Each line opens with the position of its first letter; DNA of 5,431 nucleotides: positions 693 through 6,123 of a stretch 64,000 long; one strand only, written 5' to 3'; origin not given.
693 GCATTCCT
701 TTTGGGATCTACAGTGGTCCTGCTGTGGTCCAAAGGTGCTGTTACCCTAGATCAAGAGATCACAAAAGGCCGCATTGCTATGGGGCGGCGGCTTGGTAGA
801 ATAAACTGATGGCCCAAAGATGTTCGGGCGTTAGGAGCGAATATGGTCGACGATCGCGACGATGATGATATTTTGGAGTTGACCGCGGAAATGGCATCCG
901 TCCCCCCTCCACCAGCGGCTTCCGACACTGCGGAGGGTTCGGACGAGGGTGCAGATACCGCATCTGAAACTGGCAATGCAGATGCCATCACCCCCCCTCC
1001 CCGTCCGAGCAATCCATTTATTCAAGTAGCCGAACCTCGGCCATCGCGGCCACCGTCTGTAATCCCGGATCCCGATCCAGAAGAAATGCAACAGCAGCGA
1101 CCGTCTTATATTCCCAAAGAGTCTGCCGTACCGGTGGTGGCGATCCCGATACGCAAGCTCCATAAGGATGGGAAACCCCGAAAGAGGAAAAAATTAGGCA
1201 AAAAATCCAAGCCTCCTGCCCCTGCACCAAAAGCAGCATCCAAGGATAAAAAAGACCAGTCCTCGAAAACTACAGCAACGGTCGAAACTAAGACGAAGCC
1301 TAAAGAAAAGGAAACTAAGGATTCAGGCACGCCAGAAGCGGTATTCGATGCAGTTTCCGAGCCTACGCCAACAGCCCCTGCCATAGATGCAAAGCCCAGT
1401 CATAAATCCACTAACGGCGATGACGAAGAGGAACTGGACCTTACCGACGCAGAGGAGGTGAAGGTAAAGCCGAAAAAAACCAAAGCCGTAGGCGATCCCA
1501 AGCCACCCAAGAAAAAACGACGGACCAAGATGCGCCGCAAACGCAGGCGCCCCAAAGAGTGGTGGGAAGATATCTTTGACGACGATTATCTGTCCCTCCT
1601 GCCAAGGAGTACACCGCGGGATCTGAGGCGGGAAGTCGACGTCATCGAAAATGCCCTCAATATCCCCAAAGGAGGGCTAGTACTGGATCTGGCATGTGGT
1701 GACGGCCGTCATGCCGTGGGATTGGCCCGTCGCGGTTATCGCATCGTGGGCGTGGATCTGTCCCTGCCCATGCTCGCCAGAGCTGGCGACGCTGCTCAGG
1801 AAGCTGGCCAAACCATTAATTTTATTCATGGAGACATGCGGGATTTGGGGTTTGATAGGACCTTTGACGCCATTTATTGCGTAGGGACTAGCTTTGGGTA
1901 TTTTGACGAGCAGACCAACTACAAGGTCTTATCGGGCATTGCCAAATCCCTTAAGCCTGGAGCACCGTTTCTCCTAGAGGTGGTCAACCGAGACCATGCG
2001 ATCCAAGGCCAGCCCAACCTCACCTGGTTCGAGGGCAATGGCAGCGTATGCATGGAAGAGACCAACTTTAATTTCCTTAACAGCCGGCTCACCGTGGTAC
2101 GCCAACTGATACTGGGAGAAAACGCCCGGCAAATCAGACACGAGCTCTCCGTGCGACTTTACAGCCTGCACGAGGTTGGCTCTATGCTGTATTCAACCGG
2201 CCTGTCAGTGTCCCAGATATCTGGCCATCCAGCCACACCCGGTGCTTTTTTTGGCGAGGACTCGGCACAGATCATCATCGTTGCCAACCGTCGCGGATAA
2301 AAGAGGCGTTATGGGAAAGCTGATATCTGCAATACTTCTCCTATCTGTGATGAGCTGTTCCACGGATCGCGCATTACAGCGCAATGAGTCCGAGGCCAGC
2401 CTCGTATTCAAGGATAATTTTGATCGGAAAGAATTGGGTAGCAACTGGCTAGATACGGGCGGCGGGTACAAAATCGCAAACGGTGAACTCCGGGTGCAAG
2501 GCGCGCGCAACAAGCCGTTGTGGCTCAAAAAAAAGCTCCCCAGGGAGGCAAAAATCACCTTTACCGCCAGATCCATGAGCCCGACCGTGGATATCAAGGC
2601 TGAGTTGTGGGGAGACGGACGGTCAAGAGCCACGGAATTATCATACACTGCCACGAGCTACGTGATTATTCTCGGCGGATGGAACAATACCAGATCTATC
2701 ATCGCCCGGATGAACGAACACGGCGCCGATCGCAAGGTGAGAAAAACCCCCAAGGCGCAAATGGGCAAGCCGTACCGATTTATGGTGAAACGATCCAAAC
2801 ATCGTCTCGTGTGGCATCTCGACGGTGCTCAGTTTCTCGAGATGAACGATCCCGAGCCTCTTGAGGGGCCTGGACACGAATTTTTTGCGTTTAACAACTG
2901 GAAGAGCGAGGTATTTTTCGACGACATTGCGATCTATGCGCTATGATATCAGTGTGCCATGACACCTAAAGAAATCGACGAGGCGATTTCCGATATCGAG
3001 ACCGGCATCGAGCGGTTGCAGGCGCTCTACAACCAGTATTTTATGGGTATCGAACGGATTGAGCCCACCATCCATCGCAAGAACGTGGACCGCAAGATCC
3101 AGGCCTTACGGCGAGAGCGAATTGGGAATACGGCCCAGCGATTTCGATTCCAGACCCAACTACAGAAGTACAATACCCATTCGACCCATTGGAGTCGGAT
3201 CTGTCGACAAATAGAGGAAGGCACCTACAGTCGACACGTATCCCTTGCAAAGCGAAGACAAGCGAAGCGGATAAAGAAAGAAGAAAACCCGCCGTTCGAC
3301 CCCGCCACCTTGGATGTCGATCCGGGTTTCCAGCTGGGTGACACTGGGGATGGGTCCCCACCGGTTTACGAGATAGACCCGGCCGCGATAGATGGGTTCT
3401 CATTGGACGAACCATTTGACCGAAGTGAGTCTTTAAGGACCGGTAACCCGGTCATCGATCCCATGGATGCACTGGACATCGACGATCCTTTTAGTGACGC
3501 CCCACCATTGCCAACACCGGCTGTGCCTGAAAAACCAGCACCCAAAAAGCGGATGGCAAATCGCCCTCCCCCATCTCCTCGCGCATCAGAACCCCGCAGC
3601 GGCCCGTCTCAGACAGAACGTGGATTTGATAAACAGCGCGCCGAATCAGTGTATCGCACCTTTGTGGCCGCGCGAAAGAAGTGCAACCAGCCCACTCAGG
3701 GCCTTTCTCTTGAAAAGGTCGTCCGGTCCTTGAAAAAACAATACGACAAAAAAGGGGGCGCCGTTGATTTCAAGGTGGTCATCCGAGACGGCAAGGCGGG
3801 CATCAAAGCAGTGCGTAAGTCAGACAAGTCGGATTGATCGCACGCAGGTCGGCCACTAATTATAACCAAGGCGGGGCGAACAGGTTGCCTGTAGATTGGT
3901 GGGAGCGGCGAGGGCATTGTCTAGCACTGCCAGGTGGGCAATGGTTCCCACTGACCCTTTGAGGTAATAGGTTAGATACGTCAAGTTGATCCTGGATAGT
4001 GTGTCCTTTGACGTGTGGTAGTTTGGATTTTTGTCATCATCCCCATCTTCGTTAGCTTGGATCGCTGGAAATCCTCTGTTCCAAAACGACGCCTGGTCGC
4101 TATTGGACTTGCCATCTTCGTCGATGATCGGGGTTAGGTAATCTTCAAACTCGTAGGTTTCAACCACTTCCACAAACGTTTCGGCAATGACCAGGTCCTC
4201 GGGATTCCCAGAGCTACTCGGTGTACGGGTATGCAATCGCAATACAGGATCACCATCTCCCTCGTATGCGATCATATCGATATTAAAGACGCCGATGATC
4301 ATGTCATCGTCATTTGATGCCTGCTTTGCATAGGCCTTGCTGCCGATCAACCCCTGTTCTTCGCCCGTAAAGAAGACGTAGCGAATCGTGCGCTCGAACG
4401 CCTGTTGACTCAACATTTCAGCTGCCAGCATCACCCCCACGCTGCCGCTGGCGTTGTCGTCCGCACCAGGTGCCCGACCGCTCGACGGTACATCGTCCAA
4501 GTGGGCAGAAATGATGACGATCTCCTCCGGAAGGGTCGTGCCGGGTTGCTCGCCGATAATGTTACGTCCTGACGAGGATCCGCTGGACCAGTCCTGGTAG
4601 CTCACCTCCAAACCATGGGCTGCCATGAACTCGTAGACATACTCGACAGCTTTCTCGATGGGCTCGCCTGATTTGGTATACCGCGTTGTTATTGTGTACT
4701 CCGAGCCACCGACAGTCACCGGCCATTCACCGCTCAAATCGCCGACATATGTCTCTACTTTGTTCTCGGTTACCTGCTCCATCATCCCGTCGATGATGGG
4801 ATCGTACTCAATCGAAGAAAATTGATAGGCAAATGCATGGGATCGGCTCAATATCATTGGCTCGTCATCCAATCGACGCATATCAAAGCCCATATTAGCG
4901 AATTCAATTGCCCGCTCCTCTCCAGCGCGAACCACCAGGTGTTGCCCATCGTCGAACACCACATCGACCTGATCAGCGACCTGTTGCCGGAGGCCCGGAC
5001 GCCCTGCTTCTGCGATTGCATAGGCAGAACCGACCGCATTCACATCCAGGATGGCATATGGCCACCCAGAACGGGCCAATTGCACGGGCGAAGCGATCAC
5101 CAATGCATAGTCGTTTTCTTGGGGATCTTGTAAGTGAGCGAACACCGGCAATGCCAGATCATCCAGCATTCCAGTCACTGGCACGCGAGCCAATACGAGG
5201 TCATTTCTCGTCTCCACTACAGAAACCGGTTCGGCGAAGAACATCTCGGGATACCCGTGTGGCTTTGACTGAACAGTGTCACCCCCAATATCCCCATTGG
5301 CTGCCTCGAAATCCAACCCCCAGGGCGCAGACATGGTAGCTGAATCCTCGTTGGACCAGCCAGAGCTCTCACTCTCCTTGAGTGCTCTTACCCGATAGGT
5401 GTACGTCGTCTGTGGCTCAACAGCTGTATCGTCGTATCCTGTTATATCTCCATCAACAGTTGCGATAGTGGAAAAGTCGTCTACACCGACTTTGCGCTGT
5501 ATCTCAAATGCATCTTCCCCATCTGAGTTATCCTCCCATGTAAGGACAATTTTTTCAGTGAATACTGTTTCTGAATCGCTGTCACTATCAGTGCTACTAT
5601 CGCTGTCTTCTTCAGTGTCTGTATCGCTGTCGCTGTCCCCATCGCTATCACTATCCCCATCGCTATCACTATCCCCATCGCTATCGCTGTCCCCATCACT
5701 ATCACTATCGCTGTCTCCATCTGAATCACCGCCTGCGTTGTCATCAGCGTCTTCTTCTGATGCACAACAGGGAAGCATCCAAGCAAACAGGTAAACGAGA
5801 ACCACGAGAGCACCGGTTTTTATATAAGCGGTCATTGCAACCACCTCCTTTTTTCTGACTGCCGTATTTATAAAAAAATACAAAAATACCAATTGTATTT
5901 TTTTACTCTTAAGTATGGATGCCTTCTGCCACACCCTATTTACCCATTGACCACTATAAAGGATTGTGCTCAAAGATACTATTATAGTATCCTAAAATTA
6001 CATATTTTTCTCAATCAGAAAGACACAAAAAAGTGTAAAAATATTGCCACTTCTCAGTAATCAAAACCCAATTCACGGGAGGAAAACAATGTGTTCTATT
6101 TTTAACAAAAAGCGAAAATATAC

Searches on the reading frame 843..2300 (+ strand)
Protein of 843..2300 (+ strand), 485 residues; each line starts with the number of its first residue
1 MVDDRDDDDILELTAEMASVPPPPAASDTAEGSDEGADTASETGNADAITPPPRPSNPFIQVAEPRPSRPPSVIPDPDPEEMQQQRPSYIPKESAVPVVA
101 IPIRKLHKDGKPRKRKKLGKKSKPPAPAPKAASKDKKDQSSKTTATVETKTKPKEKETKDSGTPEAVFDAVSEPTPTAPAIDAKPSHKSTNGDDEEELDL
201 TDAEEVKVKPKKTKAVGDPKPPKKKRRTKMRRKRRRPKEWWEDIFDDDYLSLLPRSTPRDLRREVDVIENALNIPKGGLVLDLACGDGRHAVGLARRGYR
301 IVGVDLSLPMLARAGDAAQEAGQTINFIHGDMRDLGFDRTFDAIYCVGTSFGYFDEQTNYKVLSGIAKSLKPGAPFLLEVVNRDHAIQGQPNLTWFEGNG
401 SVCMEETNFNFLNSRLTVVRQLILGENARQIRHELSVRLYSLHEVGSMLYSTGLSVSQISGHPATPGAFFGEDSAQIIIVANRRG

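Call 75: search_protein_families(library=pfam, proteins=[window:843-2300:+], max_evalue=0.00001)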
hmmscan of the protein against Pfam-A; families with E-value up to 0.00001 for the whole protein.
window:843-2300:+ (485 aa): 6 families
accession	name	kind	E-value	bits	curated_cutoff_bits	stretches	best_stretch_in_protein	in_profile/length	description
PF13649.12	Methyltransf_25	-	2e-21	76.9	27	1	280-373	1-96/97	Methyltransferase domain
PF08241.18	Methyltransf_11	-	8.8e-16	58.8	21.2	1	281-376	1-93/95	Methyltransferase domain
PF13847.12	Methyltransf_31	-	1.8e-09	37.9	27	1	277-382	4-113/145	Methyltransferase domain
PF08242.18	Methyltransf_12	-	2.3e-09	38.3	30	1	281-375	1-97/98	Methyltransferase domain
PF13489.12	Methyltransf_23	-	2.3e-09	37.6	27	1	270-413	16-146/164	Methyltransferase domain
PF01209.24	Ubie_methyltran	-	1.6e-08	34.6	20.1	1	268-380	39-154/233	ubiE/COQ5 methyltransferase family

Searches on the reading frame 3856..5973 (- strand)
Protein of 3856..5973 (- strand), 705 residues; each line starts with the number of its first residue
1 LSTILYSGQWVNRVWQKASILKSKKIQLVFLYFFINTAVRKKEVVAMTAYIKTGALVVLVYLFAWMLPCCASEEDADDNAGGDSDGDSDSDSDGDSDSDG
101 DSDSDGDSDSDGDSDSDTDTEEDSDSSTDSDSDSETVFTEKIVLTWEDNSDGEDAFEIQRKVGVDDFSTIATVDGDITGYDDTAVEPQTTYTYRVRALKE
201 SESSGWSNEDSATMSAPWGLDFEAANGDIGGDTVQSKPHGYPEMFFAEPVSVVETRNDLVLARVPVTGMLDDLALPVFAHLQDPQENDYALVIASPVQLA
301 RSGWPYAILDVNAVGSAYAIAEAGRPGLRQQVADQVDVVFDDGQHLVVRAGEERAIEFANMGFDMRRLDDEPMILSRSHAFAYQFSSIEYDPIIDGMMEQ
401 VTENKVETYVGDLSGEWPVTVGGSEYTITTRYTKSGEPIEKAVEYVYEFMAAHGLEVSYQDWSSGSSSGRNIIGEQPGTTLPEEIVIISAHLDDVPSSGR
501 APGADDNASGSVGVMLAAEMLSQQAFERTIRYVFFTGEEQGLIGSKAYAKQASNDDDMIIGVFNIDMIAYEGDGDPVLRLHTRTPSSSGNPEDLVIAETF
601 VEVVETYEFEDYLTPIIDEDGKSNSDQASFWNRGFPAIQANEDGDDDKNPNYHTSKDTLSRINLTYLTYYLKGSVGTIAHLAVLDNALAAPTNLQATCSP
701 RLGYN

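Call 75: search_protein_families(library=pfam, proteins=[window:3856-5973:-], max_evalue=0.00001)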
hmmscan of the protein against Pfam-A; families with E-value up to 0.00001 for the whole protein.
window:3856-5973:- (705 aa): 2 families
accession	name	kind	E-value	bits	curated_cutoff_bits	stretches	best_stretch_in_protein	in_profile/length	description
PF04389.22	Peptidase_M28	-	1.9e-37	129.3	21.3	1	471-666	1-181/193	Peptidase family M28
PF01546.33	Peptidase_M20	-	1.9e-06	28.4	24.6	1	488-571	2-86/206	Peptidase family M20/M25/M40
